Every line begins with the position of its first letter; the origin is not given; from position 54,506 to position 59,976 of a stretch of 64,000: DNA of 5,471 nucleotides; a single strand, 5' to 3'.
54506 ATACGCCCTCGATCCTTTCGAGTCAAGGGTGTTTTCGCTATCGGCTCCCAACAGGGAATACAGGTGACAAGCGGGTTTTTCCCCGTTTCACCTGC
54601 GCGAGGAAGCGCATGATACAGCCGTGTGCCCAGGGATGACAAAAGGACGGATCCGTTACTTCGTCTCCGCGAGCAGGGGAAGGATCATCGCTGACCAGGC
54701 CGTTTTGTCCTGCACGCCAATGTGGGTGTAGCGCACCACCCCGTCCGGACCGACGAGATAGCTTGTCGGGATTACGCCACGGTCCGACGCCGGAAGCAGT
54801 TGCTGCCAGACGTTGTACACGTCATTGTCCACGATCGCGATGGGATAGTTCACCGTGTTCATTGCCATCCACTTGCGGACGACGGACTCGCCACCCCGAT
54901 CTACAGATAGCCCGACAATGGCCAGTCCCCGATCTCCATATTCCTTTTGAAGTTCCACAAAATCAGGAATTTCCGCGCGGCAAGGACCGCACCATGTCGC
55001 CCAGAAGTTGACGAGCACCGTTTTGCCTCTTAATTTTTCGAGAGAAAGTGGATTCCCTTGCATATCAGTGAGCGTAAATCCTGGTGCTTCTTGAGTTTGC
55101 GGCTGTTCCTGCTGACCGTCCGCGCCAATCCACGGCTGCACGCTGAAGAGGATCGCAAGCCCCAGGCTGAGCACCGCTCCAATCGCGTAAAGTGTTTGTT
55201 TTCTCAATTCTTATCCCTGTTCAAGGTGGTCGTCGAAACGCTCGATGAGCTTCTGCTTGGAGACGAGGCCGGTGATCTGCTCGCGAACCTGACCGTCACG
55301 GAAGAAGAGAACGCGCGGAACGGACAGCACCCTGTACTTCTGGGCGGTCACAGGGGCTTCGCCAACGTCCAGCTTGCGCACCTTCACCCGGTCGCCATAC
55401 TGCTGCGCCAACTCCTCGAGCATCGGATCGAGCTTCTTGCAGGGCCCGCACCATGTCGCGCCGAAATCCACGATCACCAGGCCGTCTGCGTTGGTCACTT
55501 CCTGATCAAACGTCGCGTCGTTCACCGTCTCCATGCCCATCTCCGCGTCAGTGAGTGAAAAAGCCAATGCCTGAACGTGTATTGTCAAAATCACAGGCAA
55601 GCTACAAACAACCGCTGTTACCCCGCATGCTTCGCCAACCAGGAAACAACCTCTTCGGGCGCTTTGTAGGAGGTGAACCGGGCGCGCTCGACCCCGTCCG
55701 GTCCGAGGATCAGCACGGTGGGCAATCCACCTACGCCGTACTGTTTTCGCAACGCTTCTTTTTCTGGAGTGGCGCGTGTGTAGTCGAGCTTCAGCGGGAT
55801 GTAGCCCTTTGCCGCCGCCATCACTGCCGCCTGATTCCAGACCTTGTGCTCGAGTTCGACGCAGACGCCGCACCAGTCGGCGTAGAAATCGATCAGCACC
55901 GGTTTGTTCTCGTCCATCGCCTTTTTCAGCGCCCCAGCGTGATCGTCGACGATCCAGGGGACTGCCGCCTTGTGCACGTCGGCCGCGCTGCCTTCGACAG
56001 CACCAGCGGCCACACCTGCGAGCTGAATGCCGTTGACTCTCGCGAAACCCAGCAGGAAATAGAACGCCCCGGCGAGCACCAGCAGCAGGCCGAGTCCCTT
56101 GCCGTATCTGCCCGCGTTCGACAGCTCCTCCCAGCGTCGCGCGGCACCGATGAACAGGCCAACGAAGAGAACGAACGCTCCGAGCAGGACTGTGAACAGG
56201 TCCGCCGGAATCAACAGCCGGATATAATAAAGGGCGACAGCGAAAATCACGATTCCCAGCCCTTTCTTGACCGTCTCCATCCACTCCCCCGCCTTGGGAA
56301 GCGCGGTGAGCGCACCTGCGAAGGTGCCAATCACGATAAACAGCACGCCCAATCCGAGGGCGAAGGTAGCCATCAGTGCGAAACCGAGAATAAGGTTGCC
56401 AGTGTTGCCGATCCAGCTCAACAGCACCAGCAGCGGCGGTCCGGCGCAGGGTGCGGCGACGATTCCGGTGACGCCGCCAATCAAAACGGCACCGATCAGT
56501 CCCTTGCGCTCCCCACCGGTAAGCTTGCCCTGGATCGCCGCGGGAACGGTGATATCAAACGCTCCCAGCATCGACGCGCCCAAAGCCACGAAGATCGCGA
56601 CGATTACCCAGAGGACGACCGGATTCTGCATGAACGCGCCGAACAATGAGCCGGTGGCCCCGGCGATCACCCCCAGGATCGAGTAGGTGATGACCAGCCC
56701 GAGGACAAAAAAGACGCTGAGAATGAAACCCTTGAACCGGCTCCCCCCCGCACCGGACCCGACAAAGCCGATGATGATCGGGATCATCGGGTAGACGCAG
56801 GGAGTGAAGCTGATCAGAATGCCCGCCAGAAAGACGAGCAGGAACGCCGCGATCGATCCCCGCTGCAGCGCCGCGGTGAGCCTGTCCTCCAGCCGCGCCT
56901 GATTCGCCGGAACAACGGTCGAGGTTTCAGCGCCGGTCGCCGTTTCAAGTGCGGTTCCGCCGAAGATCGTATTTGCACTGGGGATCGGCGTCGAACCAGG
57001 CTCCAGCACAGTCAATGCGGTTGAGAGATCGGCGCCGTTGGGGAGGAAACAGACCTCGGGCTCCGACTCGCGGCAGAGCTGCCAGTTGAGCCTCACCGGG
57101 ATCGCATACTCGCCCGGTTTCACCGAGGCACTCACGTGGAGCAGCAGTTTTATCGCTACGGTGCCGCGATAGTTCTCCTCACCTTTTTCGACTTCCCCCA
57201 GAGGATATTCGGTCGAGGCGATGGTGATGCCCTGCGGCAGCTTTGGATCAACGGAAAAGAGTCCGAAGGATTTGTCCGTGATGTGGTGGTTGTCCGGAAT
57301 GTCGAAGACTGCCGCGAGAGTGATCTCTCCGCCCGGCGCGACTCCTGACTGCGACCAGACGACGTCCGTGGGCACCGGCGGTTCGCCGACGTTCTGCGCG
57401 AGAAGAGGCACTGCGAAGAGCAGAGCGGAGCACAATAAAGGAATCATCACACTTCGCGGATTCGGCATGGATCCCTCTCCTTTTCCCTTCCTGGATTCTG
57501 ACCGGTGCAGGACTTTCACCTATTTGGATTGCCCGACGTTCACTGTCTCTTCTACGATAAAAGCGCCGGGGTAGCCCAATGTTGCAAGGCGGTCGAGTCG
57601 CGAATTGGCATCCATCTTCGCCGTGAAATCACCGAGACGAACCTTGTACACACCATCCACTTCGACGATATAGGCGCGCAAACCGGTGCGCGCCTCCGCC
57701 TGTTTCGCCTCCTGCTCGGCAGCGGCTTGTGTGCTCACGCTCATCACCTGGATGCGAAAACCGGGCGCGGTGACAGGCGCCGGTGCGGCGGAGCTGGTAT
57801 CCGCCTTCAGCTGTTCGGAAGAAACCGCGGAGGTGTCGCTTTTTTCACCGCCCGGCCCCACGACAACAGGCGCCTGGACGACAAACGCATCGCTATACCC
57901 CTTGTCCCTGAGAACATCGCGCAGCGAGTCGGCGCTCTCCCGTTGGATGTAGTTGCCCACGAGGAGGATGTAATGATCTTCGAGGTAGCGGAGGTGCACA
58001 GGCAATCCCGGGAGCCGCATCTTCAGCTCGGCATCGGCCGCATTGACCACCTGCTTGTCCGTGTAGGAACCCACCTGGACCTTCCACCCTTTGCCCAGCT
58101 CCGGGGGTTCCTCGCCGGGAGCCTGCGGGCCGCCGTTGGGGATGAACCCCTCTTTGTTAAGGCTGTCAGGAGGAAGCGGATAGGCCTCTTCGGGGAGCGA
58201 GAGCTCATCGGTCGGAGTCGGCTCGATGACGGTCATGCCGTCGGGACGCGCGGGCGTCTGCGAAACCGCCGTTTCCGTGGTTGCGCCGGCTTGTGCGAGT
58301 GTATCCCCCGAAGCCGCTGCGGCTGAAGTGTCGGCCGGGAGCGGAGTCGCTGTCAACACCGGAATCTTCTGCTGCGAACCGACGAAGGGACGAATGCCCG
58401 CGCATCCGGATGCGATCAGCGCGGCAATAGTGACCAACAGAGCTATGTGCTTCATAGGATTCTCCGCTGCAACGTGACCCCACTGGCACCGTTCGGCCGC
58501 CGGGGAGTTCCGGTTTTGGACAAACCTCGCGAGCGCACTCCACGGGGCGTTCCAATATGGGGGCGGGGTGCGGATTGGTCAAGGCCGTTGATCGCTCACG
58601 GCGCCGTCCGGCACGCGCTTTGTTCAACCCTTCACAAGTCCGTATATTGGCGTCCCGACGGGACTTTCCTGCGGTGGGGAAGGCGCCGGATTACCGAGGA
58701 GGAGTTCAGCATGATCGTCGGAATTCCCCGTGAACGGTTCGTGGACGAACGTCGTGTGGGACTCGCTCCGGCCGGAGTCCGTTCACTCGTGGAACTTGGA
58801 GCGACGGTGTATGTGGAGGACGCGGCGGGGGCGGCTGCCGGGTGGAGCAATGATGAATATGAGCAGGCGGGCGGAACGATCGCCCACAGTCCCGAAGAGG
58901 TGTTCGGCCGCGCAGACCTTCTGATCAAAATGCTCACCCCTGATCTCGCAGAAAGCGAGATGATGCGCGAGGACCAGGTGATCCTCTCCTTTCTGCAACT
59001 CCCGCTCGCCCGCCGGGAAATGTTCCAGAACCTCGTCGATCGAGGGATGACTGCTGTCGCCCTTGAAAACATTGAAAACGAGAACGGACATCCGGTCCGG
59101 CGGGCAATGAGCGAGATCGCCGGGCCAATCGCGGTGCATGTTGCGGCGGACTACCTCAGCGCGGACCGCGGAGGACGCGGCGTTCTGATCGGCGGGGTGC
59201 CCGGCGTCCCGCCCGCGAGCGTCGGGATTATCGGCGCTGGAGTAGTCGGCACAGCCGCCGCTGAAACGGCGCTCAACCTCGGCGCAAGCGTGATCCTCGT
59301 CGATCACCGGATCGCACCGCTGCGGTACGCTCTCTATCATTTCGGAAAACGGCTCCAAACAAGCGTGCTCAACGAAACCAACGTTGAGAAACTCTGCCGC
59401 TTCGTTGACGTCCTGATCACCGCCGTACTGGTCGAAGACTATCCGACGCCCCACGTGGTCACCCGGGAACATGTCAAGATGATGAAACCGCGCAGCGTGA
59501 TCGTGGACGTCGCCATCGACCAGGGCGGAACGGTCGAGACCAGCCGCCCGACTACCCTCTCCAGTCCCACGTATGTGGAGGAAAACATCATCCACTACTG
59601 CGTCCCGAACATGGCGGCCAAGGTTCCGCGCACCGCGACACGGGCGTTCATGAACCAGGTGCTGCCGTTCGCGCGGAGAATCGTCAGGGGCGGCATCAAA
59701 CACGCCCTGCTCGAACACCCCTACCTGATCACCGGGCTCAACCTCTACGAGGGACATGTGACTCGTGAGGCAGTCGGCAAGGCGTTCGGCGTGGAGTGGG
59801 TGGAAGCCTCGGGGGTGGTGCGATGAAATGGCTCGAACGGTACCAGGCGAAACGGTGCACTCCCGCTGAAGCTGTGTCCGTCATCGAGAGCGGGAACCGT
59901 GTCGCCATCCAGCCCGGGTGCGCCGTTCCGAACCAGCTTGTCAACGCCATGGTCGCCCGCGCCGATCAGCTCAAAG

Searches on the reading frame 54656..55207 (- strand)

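Call 24: search_protein_families(library=pfam, proteins=[window:54656-55207:-])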
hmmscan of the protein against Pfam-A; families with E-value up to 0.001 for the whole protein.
window:54656-55207:- (183 aa): 5 families
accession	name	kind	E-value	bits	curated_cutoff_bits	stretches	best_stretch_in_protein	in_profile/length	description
PF00578.27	AhpC-TSA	-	1.3e-24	86.9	26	1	39-160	3-123/124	AhpC/TSA family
PF08534.16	Redoxin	-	6e-21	75.2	26.6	1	39-168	4-138/148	Redoxin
PF13905.12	Thioredoxin_8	-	1.2e-08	35.6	27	1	61-156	1-92/94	Thioredoxin-like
PF00085.26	Thioredoxin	-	1.3e-08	35.3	23.5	1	62-103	19-59/103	Thioredoxin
PF00255.25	GSHPx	-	1e-07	31.9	27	1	44-104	4-63/108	Glutathione peroxidase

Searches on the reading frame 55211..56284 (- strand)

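Call 24: search_protein_families(library=pfam, proteins=[window:55211-56284:-])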
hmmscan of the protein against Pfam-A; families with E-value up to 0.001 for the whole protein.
window:55211-56284:- (357 aa): 3 families
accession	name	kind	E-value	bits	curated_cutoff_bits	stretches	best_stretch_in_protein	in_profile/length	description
PF00085.26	Thioredoxin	-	4.6e-27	94.5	23.5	1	252-349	3-100/103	Thioredoxin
PF13098.12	Thioredoxin_2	-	1.4e-06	29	27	1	270-347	8-101/104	Thioredoxin-like domain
PF07449.17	HyaE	-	3.7e-05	24.2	22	1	249-342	9-104/108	Hydrogenase-1 expression protein HyaE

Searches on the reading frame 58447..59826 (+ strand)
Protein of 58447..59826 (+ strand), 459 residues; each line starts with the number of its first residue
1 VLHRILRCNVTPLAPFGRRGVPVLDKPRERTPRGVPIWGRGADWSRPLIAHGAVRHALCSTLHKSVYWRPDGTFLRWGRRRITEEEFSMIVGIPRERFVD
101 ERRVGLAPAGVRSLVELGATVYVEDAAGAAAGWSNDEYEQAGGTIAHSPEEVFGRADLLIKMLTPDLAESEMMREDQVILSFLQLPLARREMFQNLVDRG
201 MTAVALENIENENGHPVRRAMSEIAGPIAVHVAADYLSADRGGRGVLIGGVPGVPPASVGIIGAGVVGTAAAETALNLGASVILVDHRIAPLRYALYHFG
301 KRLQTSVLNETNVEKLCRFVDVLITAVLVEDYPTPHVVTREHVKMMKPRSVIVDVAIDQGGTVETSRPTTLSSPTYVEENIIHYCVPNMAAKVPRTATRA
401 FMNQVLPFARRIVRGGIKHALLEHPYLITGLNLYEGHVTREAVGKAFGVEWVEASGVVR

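Call 24: search_protein_families(library=pfam, proteins=[window:58447-59826:+])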
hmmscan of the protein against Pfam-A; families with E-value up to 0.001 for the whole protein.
window:58447-59826:+ (459 aa): 9 families
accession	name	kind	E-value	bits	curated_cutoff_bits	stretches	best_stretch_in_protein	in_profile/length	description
PF01262.27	AlaDh_PNT_C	-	5.8e-70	235.5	23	1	229-440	1-213/214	Alanine dehydrogenase/PNT, C-terminal domain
PF05222.21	AlaDh_PNT_N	-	5.9e-32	111.2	30.4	1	92-225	1-136/136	Alanine dehydrogenase/PNT, N-terminal domain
PF02826.25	2-Hacid_dh_C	-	2.3e-08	34.1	25.1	1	258-356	38-127/178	D-isomer specific 2-hydroxyacid dehydrogenase, NAD binding domain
PF03807.23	F420_oxidored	-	0.0002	22.3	21.6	1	259-355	2-91/94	NADP oxidoreductase coenzyme F420-dependent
PF07992.20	Pyr_redox_2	-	0.00026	20.9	26.1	1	256-313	142-198/291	Pyridine nucleotide-disulphide oxidoreductase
PF00070.33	Pyr_redox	-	0.00036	21.4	22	1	259-307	2-50/82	Pyridine nucleotide-disulphide oxidoreductase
PF03446.21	NAD_binding_2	-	0.00045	20.7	21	0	259-355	2-92/161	NAD binding domain of 6-phosphogluconate dehydrogenase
PF02737.24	3HCDH_N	-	0.00076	19.9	22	0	259-308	2-51/180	3-hydroxyacyl-CoA dehydrogenase, NAD binding domain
PF01488.26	Shikimate_DH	-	0.00083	19.9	24.3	0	257-357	13-113/138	Shikimate / quinate 5-dehydrogenase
